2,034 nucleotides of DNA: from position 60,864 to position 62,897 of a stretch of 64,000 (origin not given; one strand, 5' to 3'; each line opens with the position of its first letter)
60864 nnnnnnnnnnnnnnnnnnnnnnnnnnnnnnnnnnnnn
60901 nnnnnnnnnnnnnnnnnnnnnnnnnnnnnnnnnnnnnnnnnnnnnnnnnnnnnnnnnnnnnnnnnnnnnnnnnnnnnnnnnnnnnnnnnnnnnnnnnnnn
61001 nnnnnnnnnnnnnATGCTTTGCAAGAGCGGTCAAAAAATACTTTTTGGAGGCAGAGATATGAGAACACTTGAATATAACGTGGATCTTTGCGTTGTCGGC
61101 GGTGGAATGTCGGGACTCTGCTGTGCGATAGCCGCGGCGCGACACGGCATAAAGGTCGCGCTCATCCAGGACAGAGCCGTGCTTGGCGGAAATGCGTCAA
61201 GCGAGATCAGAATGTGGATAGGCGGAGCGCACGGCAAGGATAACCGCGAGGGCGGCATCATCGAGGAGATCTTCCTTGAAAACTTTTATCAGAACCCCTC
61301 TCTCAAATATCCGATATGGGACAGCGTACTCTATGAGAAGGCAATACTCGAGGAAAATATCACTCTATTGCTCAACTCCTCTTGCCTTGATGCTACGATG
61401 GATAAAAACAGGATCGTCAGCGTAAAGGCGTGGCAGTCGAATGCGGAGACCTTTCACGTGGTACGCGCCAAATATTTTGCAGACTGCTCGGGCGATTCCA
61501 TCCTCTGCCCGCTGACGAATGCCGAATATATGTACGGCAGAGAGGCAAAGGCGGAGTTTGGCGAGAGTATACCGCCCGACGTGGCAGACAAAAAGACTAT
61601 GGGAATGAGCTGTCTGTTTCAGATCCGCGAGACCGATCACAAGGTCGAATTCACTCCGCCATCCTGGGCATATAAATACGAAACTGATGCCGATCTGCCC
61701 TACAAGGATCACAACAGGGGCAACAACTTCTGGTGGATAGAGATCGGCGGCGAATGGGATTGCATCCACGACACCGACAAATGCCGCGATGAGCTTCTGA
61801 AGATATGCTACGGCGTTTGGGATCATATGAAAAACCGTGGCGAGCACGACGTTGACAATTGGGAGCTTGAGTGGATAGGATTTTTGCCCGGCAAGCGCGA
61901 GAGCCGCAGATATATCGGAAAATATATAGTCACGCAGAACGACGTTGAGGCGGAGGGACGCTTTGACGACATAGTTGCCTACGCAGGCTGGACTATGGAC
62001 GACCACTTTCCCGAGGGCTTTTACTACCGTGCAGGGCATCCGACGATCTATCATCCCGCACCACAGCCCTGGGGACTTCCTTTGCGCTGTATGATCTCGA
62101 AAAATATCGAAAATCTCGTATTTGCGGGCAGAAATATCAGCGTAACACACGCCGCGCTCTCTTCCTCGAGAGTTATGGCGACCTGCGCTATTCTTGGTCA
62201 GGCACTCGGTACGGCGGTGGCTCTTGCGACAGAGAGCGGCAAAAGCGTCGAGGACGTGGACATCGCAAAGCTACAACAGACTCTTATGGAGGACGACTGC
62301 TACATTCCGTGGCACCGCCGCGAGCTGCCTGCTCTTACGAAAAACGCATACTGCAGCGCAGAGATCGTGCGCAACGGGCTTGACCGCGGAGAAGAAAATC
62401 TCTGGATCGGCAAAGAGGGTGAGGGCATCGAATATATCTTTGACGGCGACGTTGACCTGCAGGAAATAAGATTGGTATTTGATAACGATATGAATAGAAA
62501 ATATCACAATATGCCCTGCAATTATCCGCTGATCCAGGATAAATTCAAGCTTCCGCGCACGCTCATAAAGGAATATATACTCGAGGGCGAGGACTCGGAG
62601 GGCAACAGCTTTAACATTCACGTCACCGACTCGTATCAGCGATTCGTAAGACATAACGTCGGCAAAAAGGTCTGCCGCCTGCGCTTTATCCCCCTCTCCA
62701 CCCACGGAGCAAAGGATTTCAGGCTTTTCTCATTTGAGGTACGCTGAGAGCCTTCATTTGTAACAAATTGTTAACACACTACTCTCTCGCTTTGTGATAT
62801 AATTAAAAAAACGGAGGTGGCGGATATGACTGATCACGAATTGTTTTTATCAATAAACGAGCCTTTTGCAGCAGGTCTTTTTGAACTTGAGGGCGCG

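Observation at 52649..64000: Uncharacterised glycyl-radical-enzyme cluster: two GRE paralogs, one activase, two FAD oxidoreductases, an M14-like protein, a propeller protein and two AraC regulators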

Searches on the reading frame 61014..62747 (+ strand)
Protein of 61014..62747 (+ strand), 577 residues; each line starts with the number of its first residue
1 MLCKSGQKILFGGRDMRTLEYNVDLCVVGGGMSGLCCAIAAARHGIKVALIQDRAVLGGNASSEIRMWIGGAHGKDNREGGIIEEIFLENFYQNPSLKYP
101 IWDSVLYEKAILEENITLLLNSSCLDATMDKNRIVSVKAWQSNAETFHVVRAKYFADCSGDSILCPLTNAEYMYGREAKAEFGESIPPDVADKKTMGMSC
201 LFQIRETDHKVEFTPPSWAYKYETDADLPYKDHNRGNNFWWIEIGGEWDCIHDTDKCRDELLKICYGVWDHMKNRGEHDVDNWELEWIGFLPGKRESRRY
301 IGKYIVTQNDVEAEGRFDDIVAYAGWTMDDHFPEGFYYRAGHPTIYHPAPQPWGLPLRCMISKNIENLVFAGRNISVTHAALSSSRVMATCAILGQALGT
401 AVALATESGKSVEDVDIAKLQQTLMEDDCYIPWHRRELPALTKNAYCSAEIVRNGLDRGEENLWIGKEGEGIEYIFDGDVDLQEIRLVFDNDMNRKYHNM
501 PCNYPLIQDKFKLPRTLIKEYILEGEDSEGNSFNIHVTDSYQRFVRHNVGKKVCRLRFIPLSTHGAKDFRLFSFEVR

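Call 7: search_protein_families(library=pfam, proteins=[window:61014-62747:+], max_evalue=0.01)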
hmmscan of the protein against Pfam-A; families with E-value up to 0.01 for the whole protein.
window:61014-62747:+ (577 aa): 9 families
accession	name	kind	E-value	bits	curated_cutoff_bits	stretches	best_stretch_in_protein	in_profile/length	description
PF12831.13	FAD_oxidored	-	2e-85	288.1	27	1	24-424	1-416/416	FAD dependent oxidoreductase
PF13450.12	NAD_binding_8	-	3.7e-09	37.2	21.9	1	27-64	1-38/68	NAD(P)-binding Rossmann-like domain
PF01266.30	DAO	-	1.5e-07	31.7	27.9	1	24-71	1-49/353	FAD dependent oxidoreductase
PF00890.30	FAD_binding_2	-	1.8e-06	27.9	20.4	1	24-61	1-38/414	FAD binding domain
PF07992.20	Pyr_redox_2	-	3.1e-06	27.3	26.1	1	24-139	2-90/291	Pyridine nucleotide-disulphide oxidoreductase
PF01134.28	GIDA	-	0.00029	20.4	22.1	1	24-53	1-30/391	Glucose inhibited division protein A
PF01946.23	Thi4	-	0.00032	20.5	26.2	1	22-61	17-57/235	Thi4 family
PF03486.20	HI0933_like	-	0.0025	17.8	50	1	24-56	2-34/244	HI0933-like protein Rossmann domain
PF00070.33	Pyr_redox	-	0.0026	18.7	22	0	26-65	3-42/82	Pyridine nucleotide-disulphide oxidoreductase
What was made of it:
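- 61059..62747 (+): FAD-ox B: 562-aa PF12831 flavoprotein with a C-terminal extension of about 140 aa. FAD_oxidored E=2e-85 (call 7).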

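Call 8: search_protein_families(library=ncbifam, proteins=[window:61014-62747:+], max_evalue=0.01)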
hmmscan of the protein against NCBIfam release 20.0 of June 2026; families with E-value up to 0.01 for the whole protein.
window:61014-62747:+ (577 aa): 63 families (the best 25 are shown)
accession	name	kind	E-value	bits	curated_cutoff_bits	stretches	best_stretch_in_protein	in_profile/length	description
NF004789.0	PRK06134.1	subfamily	3.3e-09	35.8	747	1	18-88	8-77/581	FAD-dependent oxidoreductase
TIGR03467.1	HpnE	equivalog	2.8e-07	30.2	283.05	1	26-63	2-39/430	hydroxysqualene dehydroxylase HpnE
NF006130.0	PRK08274.1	equivalog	1.7e-06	27.2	369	1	22-62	5-47/467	FAD-dependent tricarballylate dehydrogenase TcuA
TIGR01372.1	soxA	subfamily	1.7e-06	26.1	1164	1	22-74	168-219/996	sarcosine oxidase subunit alpha family protein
NF009476.0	PRK12839.1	equivalog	5.3e-06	24.8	940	1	21-69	7-56/572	FAD-dependent oxidoreductase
NF005510.0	PRK07121.1-3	subfamily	7.7e-06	24.9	481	1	14-77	14-78/492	FAD-binding protein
NF004991.0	PRK06370.1-3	subfamily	9.3e-06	24.4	620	1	23-61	36-73/509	FAD-containing oxidoreductase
TIGR02485.1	CobZ_N-term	equivalog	1e-05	24.5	372.55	1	23-62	2-43/437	FAD-dependent tricarballylate dehydrogenase TcuA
TIGR03140.1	AhpF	equivalog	1e-05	24.3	502.9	1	22-60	212-248/515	alkyl hydroperoxide reductase subunit F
TIGR01350.1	lipoamide_DH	equivalog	1.4e-05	24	408.8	1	23-59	2-37/461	dihydrolipoyl dehydrogenase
TIGR00292.1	TIGR00292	equivalog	2.6e-05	23.6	148.3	1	22-61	21-60/254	sulfide-dependent adenosine diphosphate thiazole synthase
NF009477.0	PRK12843.1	equivalog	4.1e-05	22.2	758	1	21-73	15-68/578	FAD-dependent oxidoreductase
NF041891.1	hdrA_Methbact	equivalog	5.5e-05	21.6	1300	1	25-61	136-172/762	ferredoxin:CoB-CoM heterodisulfide reductase subunit HdrA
NF003585.0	PRK05249.1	equivalog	6.2e-05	21.8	465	1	20-62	4-46/464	Si-specific NAD(P)(+) transhydrogenase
NF009478.0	PRK12844.1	equivalog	6.6e-05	21.4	789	1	18-69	4-56/559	3-ketosteroid-delta-1-dehydrogenase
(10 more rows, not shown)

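Call 9: find_encoding_contigs(protein=window:61059-62747:+, flank=10000, max_places=6)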
Protein window:61059-62747:+ (562 aa): 1 contig read that carries it; 1 place shown.
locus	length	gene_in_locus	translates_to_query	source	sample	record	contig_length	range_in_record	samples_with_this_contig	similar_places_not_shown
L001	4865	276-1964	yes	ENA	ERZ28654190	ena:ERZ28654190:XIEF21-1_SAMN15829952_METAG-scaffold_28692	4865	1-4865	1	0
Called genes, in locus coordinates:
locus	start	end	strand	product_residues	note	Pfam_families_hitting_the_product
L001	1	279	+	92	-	?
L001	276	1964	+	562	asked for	PF00890:FAD_binding_2 (weak), PF01266:DAO, PF07992:Pyr_redox_2 (weak), PF12831:FAD_oxidored, PF13450:NAD_binding_8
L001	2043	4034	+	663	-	PF02901:PFL-like, PF01228:Gly_radical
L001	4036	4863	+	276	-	PF13353:Fer4_12, PF04055:Radical_SAM, PF00037:Fer4 (faint), PF12837:Fer4_6 (faint)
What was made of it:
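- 61059..62747 (+): An identical product is called on L001 (call 9).
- Checked: The 562-aa product is on record (call 9).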

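Call 15: search_solved_structures(query=L001:2043-4031:+, max_evalue=0.01)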
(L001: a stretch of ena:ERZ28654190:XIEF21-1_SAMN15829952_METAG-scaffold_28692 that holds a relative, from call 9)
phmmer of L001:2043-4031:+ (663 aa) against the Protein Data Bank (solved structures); distinct sequences matched with E-value up to 0.01: 36.
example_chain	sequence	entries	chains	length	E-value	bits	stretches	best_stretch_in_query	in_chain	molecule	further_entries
2f3o_A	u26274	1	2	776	3.2e-36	128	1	255-660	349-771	pyruvate formate-lyase 2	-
8id0_A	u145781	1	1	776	5.7e-36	127.2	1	270-663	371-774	formate C-acetyltransferase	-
6xs4_A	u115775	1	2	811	2.9e-35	124.9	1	407-663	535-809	Formate C-acetyltransferase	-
5i2a_A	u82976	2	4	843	4.4e-33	117.7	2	480-662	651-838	Diol-dehydratase | Diol dehydratase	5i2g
8id7_A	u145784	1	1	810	4.5e-33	117.6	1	406-663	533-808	Probable dehydratase YbiW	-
8yjn_A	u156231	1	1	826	4.8e-33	117.5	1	406-663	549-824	Probable dehydratase YbiW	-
6vxc_A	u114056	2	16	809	4.5e-32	114.3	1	270-662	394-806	Trans-4-hydroxy-L-proline dehydratase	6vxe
8iof_A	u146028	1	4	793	5.8e-31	110.7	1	282-662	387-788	Benzylsuccinate synthase alpha subunit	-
1r8w_A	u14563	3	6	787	1.4e-30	109.4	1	269-663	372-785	glycerol dehydratase | B12-independent glycerol dehydratase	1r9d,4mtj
8yjo_A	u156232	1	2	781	1.4e-30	109.4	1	285-663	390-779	Probable dehydratase PflD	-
6lon_B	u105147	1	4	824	2.2e-30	108.7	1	368-663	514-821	PFL2/glycerol dehydratase family glycyl radical enzyme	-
9ht9_A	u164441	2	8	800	1.7e-29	105.8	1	255-661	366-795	Choline trimethylamine-lyase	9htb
9r0v_A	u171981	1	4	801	1.7e-29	105.8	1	255-661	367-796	Choline trimethylamine-lyase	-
5faw_A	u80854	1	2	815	1.8e-29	105.8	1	255-661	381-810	Choline trimethylamine-lyase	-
6vue_A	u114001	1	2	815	1.8e-29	105.7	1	255-661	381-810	Choline trimethylamine-lyase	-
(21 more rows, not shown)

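Call 24: find_homologous_proteins(query=L001:2043-4031:+, max_evalue=1e-20)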
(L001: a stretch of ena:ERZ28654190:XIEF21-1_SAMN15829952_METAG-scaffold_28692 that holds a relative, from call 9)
Query L001:2043-4031:+ (663 aa): 942 proteins with E <= 1e-20 among 8000 candidates; the best 120 are listed.
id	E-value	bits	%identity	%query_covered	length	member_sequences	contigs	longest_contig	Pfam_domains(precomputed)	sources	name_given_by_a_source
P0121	0.0e+0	1491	97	100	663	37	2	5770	PF02901.21,PF01228.27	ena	-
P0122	0.0e+0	1232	79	100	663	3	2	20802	PF02901.21,PF11230.14,PF01228.27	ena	-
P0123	0.0e+0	1188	76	100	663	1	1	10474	PF02901.21,PF11230.14,PF01228.27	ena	-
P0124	0.0e+0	1183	75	100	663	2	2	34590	PF02901.21,PF11230.14,PF01228.27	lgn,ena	-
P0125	0.0e+0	1131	73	100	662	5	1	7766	PF02901.21,PF01228.27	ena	-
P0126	0.0e+0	1121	73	100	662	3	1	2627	PF02901.21,PF01228.27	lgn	-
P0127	0.0e+0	1112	72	100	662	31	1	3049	PF02901.21,PF01228.27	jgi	jgi:formate C-acetyltransferase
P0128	0.0e+0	1107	72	100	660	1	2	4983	PF02901.21,PF11230.14,PF01228.27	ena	-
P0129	0.0e+0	1104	71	100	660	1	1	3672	PF02901.21,PF01228.27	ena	-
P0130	0.0e+0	1101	71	100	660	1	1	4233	PF02901.21,PF11230.14,PF01228.27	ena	-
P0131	0.0e+0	1096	71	100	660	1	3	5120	PF02901.21,PF11230.14,PF01228.27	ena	-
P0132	0.0e+0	1094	71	100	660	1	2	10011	PF02901.21,PF11230.14,PF01228.27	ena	-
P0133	0.0e+0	1091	70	100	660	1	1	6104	PF02901.21,PF11230.14,PF01228.27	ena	-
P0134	0.0e+0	1090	70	100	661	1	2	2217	PF02901.21,PF01228.27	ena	-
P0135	0.0e+0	1077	69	100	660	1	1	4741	PF02901.21,PF01228.27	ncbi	-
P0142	0.0e+0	1061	69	100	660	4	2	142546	PF02901.21,PF11230.14,PF01228.27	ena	-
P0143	0.0e+0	1056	68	100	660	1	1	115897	PF02901.21,PF01228.27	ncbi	-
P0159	4.7e-288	975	62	100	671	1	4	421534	PF02901.21,PF11230.14,PF01228.27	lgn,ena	-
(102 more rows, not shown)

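Call 26: find_related_loci(query=A3, collection=metagenome_contigs, flank=10000)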
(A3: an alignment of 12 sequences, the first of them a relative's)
Query A3 (663 aa) in metagenome_contigs; peptide patterns used: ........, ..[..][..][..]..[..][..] (x = any residue, [..] = any of these).
286 stretches matched a pattern; 188 encode a relative of the query (tblastn E <= 1e-3); the best 80 are kept; 80 distinct loci.
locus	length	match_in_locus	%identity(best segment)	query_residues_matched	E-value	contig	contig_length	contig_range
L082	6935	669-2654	73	1-663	0e+0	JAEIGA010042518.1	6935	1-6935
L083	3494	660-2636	63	1-663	0e+0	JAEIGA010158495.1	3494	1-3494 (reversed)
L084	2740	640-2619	61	1-663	0e+0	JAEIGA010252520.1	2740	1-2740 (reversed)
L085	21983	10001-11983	54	1-663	0e+0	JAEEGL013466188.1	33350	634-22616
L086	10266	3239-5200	54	7-663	0e+0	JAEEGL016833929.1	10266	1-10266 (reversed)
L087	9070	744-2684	52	12-663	0e+0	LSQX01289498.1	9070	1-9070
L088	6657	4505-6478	51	4-663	0e+0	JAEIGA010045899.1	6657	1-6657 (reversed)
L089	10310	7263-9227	51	7-663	0e+0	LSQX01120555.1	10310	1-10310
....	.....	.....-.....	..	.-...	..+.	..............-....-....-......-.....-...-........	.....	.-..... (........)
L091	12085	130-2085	49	5-663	0e+0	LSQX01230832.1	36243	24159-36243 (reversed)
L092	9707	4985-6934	49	12-663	0e+0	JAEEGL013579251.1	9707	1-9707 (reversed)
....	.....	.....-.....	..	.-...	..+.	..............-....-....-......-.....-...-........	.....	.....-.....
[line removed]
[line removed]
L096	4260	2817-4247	60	1-480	0e+0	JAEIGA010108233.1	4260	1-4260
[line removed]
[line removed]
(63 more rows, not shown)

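Call 28: find_encoding_contigs(protein=P0124, flank=10000, max_places=2)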
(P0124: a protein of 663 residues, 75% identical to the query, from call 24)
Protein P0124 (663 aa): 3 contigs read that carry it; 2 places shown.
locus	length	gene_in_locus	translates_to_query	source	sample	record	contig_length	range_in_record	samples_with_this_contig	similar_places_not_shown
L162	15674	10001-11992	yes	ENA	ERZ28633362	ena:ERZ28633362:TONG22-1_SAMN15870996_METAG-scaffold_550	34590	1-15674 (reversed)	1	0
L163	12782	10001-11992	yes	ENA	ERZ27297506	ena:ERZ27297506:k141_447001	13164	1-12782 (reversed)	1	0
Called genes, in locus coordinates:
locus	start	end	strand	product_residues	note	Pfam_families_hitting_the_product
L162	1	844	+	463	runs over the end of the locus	-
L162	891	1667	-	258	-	PF12833:HTH_18, PF00165:HTH_AraC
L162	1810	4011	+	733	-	PF02901:PFL-like, PF01228:Gly_radical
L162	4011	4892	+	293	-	PF04055:Radical_SAM, PF13353:Fer4_12 (weak), PF13237:Fer4_10 (faint), PF00037:Fer4 (weak), PF12837:Fer4_6 (weak)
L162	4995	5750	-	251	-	PF03629:SASA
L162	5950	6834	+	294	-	PF00294:PfkB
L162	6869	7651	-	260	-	PF00165:HTH_AraC (weak), PF12833:HTH_18, PF00165:HTH_AraC (weak)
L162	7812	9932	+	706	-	PF02901:PFL-like, PF01228:Gly_radical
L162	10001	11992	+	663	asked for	PF11230:YjjI-like (weak), PF02901:PFL-like, PF01228:Gly_radical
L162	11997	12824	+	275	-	PF13353:Fer4_12, PF04055:Radical_SAM, PF00037:Fer4 (faint)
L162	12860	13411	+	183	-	PF10688:Imp-YgjV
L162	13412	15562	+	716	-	PF22666:Glyco_hydro_2_N2 (weak), PF00703:Glyco_hydro_2, PF02836:Glyco_hydro_2_C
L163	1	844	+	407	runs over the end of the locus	?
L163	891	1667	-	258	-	PF12833:HTH_18, PF00165:HTH_AraC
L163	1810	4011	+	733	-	PF02901:PFL-like, PF01228:Gly_radical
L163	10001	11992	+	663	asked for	PF11230:YjjI-like (weak), PF02901:PFL-like, PF01228:Gly_radical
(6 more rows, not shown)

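Call 29: find_encoding_contigs(protein=P0122, flank=10000, max_places=2)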
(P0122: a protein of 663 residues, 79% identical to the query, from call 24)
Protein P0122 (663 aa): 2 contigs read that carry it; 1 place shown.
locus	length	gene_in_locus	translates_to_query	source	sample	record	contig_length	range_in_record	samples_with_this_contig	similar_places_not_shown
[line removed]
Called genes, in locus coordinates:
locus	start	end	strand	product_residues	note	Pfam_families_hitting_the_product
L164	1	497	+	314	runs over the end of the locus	PF00892:EamA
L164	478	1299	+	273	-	PF04055:Radical_SAM, PF13353:Fer4_12 (weak)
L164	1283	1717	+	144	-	-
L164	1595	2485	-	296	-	PF02311:AraC_binding (weak), PF00165:HTH_AraC (faint), PF12833:HTH_18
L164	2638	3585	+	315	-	PF00701:DHDPS (weak)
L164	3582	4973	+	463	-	-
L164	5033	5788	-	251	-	PF03629:SASA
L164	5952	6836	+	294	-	PF00294:PfkB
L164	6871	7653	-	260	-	PF00165:HTH_AraC (weak), PF12833:HTH_18, PF00165:HTH_AraC (weak)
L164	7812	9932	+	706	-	PF02901:PFL-like, PF01228:Gly_radical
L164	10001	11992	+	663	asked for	PF11230:YjjI-like (faint), PF02901:PFL-like, PF01228:Gly_radical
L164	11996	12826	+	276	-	PF13353:Fer4_12, PF00037:Fer4 (faint), PF04055:Radical_SAM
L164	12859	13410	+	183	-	PF10688:Imp-YgjV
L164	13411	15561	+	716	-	PF22666:Glyco_hydro_2_N2 (weak), PF00703:Glyco_hydro_2, PF02836:Glyco_hydro_2_C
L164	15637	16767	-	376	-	-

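Call 39: search_solved_structures(query=window:61059-62747:+, max_evalue=0.01)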
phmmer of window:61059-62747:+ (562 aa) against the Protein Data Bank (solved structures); distinct sequences matched with E-value up to 0.01: 20.
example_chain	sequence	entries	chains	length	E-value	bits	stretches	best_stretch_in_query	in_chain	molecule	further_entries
3urh_A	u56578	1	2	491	0.0002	22.9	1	8-46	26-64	Dihydrolipoyl dehydrogenase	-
1p2e_A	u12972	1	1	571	0.004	18.6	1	7-47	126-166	flavocytochrome c3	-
1m64_A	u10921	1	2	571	0.004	18.6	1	7-47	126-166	flavocytochrome c3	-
1qjd_A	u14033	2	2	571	0.004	18.6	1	7-47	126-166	FLAVOCYTOCHROME C3 | Fumarate reductase flavoprotein subunit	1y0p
1p2h_A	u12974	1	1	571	0.004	18.6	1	7-47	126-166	flavocytochrome c3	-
2b7s_A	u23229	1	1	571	0.004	18.6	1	7-47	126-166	Fumarate reductase flavoprotein subunit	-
2b7r_A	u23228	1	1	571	0.004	18.6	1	7-47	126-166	Fumarate reductase flavoprotein subunit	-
1kss_A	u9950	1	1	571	0.004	18.6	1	7-47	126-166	flavocytochrome c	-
1jry_A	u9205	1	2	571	0.004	18.6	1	7-47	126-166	FLAVOCYTOCHROME C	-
1lj1_A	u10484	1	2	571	0.004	18.6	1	7-47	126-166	flavocytochrome c3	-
1jrx_A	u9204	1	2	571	0.004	18.6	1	7-47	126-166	FLAVOCYTOCHROME C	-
1ksu_A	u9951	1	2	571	0.004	18.6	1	7-47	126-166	flavocytochrome c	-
1q9i_A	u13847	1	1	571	0.004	18.6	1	7-47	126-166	flavocytochrome c3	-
1e39_A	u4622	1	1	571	0.004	18.6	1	7-47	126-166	FUMARATE REDUCTASE FLAVOPROTEIN SUBUNIT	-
1jrz_A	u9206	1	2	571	0.004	18.6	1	7-47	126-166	FLAVOCYTOCHROME C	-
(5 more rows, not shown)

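Call 51: search_protein_families(library=pfam, proteins=[L164:3582-4973:+, L164:2638-3585:+, L162:7812-9932:+], max_evalue=5)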
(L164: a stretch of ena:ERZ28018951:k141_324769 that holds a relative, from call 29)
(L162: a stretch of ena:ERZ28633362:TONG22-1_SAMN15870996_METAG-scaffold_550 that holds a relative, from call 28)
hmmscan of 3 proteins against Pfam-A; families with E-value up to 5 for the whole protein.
L164:3582-4973:+ (463 aa): 4 families
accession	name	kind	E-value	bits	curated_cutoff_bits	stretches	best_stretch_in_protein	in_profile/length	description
PF04616.20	Glyco_hydro_43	-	4.1e-05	23.5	32.2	2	363-408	19-57/288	Glycosyl hydrolases family 43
PF02012.26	BNR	-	0.001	19.1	27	2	156-166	1-11/12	BNR/Asp-box repeat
PF00041.27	fn3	-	0.0049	17.5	25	1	31-89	13-71/84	Fibronectin type III domain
PF15899.11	BNR_6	-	2.8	8.7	27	1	155-165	1-11/14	BNR-Asp box repeat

L164:2638-3585:+ (315 aa): 1 family
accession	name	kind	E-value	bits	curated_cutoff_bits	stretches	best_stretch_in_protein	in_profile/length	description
PF00701.28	DHDPS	-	2.2e-13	50.1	22.1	2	3-63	5-65/289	Dihydrodipicolinate synthetase family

L162:7812-9932:+ (706 aa): 2 families
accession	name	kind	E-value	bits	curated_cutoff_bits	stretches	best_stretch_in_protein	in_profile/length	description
PF02901.20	PFL-like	-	1.9e-78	265.1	24.3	1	105-549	159-630/647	Pyruvate formate lyase-like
PF01228.26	Gly_radical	-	6.2e-20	72.2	22.2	1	591-689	8-106/106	Glycine radical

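Call 62: find_encoding_contigs(protein=P0142, flank=10000, max_places=1)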
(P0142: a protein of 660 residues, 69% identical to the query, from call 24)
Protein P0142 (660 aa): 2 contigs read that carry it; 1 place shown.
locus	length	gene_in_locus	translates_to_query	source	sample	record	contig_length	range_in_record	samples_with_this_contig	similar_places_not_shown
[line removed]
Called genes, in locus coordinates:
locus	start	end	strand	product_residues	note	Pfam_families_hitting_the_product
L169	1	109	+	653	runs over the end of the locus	PF00890:FAD_binding_2 (faint), PF01266:DAO (weak), PF07992:Pyr_redox_2 (weak), PF12831:FAD_oxidored, PF13450:NAD_binding_8 (weak)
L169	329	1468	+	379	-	PF01381:HTH_3, PF12844:HTH_19 (weak), PF13560:HTH_31, PF01869:BcrAD_BadFG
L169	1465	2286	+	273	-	PF20741:GKRP-like_C (faint), PF13580:SIS_2, PF22198:GKRP_SIS_2, PF22645:GKRP_SIS_N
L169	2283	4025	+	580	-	PF03648:Glyco_hydro_67N (weak), PF16126:DUF4838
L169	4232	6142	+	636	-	PF02065:Melibiase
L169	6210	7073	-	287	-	PF10114:PocR, PF12833:HTH_18, PF00165:HTH_AraC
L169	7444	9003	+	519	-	PF01946:Thi4, PF00890:FAD_binding_2 (faint), PF12831:FAD_oxidored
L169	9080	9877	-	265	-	PF02311:AraC_binding, PF00165:HTH_AraC, PF12833:HTH_18, PF00165:HTH_AraC (weak)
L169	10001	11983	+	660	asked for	PF11230:YjjI-like (weak), PF02901:PFL-like, PF01228:Gly_radical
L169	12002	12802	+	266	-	PF13353:Fer4_12, PF04055:Radical_SAM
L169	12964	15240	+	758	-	PF05089:NAGLU (weak)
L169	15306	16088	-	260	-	PF12833:HTH_18, PF00165:HTH_AraC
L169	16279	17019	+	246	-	PF00106:adh_short, PF13561:adh_short_C2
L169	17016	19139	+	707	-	PF02901:PFL-like, PF01228:Gly_radical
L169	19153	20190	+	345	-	-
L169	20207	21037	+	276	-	PF13353:Fer4_12, PF04055:Radical_SAM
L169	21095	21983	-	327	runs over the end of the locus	PF08240:ADH_N, PF00107:ADH_zinc_N, PF13602:ADH_zinc_N_2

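Call 63: find_encoding_contigs(protein=P0143, flank=10000, max_places=1)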
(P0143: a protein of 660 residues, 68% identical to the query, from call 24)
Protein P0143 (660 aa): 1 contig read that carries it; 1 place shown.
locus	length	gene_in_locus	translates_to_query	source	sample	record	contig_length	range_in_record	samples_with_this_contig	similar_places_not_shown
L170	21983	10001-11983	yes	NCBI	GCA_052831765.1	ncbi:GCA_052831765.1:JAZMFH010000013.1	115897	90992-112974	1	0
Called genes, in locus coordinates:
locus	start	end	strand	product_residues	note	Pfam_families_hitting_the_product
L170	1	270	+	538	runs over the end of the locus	PF04231:Endonuclease_1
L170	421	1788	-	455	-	PF07992:Pyr_redox_2 (faint), PF13738:Pyr_redox_3 (faint), PF21688:FAD-depend_C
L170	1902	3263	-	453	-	PF00728:Glyco_hydro_20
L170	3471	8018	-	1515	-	-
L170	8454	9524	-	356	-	PF09587:PGA_cap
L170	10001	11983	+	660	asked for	PF02901:PFL-like, PF01228:Gly_radical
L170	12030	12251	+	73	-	-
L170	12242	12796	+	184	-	PF04055:Radical_SAM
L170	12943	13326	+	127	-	-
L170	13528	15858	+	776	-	-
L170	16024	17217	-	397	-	PF01996:F420_ligase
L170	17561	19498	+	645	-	-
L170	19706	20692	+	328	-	PF13280:WYL, PF25583:WCX (weak)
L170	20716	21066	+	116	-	PF00462:Glutaredoxin, PF03960:ArsC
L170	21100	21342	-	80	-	-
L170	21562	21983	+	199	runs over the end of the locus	PF00160:Pro_isomerase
